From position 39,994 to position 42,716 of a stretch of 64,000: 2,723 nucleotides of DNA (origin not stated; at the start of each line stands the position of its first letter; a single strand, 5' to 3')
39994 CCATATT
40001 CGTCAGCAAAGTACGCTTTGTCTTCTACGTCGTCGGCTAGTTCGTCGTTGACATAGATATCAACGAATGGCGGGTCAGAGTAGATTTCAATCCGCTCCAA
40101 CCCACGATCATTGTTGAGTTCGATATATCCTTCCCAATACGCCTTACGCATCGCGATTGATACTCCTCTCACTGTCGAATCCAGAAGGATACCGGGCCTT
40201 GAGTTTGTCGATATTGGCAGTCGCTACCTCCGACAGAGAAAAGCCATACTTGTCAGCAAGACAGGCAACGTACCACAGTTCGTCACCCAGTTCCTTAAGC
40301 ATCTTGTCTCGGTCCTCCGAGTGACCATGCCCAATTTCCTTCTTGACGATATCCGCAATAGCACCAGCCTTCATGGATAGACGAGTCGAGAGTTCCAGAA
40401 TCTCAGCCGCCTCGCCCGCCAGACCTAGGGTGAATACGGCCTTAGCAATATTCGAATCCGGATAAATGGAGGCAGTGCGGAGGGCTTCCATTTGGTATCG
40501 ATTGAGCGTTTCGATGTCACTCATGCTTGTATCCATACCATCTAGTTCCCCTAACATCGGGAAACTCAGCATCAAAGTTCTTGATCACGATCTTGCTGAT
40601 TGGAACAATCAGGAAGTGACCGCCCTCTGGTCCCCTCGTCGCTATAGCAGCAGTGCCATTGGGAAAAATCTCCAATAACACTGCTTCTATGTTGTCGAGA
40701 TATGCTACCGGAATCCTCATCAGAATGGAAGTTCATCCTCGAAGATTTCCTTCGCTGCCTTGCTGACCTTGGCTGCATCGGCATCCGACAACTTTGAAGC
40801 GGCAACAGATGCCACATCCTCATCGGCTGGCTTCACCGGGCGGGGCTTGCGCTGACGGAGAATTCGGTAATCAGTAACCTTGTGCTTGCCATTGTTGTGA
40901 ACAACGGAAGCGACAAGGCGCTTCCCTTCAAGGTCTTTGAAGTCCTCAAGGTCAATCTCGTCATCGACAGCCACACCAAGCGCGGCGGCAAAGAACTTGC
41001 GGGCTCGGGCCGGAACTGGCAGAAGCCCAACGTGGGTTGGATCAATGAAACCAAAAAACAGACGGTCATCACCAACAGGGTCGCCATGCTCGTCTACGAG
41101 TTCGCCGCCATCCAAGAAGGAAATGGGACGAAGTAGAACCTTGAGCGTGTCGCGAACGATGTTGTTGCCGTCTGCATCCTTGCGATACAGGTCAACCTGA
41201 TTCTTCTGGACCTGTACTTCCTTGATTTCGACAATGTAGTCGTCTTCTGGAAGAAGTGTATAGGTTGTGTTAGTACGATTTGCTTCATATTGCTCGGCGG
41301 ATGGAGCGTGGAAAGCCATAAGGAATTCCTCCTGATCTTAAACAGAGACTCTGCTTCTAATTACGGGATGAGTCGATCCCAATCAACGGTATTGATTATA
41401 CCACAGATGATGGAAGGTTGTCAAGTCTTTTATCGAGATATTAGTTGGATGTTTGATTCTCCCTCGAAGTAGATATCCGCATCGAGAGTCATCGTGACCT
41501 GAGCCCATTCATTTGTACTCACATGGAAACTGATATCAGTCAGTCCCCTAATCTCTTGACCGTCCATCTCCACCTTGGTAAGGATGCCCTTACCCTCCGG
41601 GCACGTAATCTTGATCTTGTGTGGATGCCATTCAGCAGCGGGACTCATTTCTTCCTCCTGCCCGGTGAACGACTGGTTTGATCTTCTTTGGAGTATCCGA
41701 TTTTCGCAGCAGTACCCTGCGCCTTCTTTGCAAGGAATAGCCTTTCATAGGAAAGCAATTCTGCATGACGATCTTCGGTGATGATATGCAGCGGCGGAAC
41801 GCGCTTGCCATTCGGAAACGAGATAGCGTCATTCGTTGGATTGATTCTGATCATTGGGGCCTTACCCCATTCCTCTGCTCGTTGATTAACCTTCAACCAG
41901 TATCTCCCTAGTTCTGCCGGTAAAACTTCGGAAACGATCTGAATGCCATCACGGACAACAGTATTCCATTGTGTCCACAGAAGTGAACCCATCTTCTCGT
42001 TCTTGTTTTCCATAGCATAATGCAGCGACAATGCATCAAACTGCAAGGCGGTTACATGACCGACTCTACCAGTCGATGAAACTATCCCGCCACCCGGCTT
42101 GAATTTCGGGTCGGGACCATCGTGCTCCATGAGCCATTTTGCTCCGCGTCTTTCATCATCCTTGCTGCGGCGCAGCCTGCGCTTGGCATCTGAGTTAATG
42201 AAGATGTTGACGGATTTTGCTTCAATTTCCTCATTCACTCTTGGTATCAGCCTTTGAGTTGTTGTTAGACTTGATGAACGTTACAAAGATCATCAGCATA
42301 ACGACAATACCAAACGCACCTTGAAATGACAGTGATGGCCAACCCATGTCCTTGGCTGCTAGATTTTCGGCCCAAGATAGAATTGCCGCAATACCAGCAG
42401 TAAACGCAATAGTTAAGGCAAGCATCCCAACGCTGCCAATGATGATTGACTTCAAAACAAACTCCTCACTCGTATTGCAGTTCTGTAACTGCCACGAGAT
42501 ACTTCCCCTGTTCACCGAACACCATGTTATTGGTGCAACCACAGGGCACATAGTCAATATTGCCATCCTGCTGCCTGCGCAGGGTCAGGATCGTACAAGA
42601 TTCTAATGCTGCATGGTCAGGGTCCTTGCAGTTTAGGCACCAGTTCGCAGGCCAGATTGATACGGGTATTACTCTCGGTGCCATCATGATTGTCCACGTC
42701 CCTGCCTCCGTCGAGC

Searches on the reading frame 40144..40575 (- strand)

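Call 20: search_protein_families(library=pfam, proteins=[window:40144-40575:-], max_evalue=0.01)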
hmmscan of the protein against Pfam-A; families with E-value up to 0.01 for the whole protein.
window:40144-40575:- (143 aa): 2 families
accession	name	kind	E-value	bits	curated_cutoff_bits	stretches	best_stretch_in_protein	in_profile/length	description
PF03819.22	MazG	-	1e-10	42.2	22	1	58-133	16-74/74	MazG nucleotide pyrophosphohydrolase domain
PF12643.12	MazG-like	-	0.00076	20.1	27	1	81-136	23-79/85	MazG-like family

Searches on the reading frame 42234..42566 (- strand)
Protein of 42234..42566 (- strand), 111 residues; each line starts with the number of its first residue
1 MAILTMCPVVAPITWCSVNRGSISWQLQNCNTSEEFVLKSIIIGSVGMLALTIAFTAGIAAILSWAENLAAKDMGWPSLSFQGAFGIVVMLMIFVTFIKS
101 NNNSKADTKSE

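Call 81: search_protein_families(library=pfam, proteins=[window:42234-42566:-], max_evalue=0.01)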
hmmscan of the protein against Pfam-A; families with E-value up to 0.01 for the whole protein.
window:42234-42566:- (111 aa): 1 family
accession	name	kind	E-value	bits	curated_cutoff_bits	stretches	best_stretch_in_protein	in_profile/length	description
PF06197.19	DUF998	-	0.0026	17.9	30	1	49-100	107-156/184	Protein of unknown function (DUF998)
